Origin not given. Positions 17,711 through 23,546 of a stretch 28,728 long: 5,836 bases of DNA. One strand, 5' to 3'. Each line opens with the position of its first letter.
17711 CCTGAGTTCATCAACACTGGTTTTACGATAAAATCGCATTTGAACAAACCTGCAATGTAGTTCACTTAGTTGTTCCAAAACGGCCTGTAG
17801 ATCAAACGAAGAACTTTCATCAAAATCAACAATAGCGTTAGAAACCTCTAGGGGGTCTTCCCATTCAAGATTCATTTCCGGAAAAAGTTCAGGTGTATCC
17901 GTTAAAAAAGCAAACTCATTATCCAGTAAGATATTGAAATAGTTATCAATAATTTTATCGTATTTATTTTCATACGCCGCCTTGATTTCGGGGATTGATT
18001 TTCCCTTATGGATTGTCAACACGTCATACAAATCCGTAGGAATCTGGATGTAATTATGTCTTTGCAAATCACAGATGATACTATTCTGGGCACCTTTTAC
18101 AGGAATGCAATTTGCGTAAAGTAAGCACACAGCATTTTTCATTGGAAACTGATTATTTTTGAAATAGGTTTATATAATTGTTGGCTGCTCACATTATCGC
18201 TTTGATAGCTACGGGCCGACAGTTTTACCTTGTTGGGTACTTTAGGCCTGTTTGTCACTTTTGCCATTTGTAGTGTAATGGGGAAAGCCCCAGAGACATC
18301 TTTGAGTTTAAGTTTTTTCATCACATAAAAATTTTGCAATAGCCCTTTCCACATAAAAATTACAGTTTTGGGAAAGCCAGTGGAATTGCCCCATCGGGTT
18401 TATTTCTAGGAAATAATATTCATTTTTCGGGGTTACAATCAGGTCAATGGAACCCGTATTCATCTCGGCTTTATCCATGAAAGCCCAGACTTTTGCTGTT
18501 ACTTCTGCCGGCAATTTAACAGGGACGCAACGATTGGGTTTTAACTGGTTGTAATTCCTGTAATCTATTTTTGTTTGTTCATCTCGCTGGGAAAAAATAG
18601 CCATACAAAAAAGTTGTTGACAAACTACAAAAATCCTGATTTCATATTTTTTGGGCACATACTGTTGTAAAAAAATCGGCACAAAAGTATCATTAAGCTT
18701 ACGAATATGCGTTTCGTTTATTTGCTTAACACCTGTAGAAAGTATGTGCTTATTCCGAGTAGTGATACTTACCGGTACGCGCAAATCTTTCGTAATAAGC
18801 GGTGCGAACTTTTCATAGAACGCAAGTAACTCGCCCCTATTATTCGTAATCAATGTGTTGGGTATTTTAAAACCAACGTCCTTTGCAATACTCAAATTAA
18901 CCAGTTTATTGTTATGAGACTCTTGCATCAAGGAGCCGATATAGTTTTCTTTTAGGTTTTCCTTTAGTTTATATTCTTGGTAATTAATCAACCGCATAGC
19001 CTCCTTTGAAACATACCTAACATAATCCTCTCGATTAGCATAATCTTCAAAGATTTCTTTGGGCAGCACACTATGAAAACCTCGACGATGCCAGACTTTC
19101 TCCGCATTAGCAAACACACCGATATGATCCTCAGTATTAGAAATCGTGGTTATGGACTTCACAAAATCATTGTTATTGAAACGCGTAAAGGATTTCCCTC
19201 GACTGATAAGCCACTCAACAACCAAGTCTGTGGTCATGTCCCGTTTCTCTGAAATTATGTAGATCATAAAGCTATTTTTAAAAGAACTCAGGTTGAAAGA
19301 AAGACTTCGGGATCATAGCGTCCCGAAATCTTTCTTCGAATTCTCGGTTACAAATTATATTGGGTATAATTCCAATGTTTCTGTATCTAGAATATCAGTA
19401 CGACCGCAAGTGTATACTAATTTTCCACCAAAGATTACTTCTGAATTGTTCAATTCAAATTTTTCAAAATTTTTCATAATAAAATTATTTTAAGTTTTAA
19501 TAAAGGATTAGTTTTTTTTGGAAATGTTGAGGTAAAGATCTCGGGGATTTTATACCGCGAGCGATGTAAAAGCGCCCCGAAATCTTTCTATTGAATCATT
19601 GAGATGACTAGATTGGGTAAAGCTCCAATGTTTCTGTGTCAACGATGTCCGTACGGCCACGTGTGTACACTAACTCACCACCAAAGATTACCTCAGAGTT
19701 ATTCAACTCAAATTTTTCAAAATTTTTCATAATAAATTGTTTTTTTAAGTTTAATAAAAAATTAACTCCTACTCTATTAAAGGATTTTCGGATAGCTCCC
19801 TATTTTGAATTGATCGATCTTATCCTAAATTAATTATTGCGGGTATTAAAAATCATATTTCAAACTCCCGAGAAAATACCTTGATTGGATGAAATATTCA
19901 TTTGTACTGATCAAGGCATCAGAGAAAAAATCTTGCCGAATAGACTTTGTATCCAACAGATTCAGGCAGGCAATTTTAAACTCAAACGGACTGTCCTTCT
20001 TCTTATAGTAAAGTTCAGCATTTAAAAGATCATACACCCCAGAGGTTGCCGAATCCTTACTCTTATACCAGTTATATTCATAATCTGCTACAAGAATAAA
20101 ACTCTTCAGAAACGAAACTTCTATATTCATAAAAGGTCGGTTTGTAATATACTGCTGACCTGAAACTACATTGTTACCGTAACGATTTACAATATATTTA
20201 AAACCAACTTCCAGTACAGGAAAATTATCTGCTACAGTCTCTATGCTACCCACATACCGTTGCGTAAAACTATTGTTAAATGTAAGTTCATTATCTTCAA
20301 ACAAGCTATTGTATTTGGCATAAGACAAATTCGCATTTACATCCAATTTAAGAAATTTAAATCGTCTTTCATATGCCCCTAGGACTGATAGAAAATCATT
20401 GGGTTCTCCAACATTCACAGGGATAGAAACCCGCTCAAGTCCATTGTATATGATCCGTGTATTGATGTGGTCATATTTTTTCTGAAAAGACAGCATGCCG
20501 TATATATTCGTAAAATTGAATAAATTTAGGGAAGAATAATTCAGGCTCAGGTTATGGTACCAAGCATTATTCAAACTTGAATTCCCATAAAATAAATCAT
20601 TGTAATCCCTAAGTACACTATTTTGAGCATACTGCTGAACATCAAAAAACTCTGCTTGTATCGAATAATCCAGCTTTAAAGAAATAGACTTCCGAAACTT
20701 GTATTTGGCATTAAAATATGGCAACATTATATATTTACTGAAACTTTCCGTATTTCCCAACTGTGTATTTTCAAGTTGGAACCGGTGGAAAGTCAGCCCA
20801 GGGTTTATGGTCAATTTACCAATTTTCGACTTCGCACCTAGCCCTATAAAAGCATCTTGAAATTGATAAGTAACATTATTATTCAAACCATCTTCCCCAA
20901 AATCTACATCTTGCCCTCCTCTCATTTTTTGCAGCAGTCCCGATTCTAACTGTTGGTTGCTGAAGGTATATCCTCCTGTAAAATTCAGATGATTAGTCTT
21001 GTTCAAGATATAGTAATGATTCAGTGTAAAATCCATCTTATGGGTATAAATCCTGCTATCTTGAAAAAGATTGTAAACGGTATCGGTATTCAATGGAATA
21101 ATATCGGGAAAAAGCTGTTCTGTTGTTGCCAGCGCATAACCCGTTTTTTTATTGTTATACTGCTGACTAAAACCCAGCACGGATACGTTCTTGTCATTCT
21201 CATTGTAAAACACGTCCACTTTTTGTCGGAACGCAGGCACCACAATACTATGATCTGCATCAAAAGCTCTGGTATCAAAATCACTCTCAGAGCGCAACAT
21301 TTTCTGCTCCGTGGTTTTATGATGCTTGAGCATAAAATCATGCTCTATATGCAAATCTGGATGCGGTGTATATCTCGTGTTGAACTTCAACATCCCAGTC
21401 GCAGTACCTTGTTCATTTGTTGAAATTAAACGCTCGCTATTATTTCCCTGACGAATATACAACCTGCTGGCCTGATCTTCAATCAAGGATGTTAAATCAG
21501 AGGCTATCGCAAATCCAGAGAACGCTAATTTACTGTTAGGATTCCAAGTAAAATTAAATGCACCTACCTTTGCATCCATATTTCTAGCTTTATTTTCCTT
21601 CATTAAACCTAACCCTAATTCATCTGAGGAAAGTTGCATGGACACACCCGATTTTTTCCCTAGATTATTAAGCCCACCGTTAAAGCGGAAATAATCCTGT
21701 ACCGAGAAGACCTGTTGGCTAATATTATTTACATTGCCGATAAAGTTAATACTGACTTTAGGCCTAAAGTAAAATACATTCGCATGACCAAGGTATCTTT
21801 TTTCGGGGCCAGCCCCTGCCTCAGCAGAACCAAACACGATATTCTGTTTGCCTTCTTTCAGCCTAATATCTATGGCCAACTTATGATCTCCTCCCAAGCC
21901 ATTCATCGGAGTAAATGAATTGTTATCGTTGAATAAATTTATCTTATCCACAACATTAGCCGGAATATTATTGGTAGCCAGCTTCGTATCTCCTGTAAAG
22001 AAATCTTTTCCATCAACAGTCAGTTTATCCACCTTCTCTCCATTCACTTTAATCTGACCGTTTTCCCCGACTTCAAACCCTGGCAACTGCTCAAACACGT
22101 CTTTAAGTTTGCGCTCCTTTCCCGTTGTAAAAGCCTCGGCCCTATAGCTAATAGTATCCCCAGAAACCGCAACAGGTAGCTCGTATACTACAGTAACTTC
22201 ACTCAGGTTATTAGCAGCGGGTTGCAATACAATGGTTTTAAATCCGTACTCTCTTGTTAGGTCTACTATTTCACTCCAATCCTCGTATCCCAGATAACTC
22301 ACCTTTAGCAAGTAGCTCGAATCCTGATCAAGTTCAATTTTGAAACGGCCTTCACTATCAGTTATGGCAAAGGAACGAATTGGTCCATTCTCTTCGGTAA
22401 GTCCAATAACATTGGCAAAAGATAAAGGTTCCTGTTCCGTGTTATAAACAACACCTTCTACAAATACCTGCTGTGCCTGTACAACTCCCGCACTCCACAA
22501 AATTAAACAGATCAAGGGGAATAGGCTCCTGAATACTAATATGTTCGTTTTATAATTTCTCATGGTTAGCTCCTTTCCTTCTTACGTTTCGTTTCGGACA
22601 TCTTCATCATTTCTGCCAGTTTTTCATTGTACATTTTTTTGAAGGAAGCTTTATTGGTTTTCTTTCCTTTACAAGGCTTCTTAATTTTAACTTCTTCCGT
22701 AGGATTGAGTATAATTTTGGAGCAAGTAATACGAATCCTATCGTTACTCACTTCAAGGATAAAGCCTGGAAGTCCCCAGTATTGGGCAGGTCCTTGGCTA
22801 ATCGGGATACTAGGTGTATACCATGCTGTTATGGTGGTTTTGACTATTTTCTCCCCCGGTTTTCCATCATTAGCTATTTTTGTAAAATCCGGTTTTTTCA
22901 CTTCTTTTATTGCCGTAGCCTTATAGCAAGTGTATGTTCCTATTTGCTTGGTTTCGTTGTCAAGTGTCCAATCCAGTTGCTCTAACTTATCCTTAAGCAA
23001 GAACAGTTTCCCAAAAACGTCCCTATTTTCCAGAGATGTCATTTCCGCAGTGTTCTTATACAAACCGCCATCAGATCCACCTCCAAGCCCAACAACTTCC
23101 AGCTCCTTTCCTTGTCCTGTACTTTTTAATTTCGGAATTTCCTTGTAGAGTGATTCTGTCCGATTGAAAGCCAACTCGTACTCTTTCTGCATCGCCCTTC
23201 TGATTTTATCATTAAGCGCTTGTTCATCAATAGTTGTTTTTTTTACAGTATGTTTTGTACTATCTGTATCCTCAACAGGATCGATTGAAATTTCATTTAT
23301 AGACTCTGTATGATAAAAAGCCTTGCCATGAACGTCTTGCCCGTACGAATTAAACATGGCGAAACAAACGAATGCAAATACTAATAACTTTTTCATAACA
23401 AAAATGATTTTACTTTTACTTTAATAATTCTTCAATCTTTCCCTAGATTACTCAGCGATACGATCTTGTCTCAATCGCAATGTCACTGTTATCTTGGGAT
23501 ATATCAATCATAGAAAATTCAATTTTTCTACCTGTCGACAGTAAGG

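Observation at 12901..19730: Grasp-with-SPASM-type RiPP cluster coupled to a dedicated C39-ABC/HlyD exporter and a second GG-leader peptide.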

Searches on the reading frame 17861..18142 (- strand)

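Call 47: search_protein_families(library=pfam, proteins=[window:17861-18142:-], max_evalue=10)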
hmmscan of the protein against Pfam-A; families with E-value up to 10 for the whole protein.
seq(94 aa): 1 family
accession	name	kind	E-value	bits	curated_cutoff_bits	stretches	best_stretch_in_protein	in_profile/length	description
PF00226.36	DnaJ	-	0.009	16.5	27.8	1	37-60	1-24/63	DnaJ domain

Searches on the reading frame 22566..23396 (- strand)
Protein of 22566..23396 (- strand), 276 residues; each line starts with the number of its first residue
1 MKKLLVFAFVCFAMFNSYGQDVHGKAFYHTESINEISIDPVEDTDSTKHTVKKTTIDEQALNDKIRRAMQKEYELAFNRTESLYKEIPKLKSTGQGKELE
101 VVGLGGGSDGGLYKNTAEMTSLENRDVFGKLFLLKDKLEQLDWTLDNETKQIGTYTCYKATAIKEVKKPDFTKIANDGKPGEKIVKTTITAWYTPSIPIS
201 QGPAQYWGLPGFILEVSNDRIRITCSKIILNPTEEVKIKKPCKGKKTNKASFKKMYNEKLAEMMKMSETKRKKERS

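Call 15: search_protein_families(library=pfam, proteins=[window:22566-23396:-], max_evalue=0.001)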
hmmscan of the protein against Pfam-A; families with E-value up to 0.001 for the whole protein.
window:22566-23396:- (276 aa): 2 families
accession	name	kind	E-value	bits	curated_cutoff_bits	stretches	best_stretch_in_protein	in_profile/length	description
PF09697.16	Porph_ging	-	2.7e-26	92.4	25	1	143-215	1-81/81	Protein of unknown function (Porph_ging)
PF22252.2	PNGase_F-II_N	-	8.3e-05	22.7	27.6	0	184-229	101-147/173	N-glycanase peptide, N-terminal domain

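Call 62: search_protein_families(library=ncbifam, proteins=[window:22566-23396:-], max_evalue=1)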
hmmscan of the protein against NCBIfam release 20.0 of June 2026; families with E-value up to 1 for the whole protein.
window:22566-23396:- (276 aa): 4 families
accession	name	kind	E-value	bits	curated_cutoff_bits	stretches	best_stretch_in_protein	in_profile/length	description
TIGR01200.1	GLPGLI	subfamily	1e-49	169.4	50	1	2-259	1-228/229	GLPGLI family protein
NF041431.1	S_layer_MEMAR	equivalog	0.0033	15.9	600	1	47-167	111-229/819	MEMAR_RS02690 family S-layer glycoprotein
NF006412.0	PRK08659.1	equivalog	0.23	10.6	411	1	48-146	175-272/378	2-oxoacid:acceptor oxidoreductase subunit alpha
NF009951.1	PRK13415.1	equivalog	0.25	11.1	242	1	237-273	177-213/219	flagella biosynthesis regulatory protein FliZ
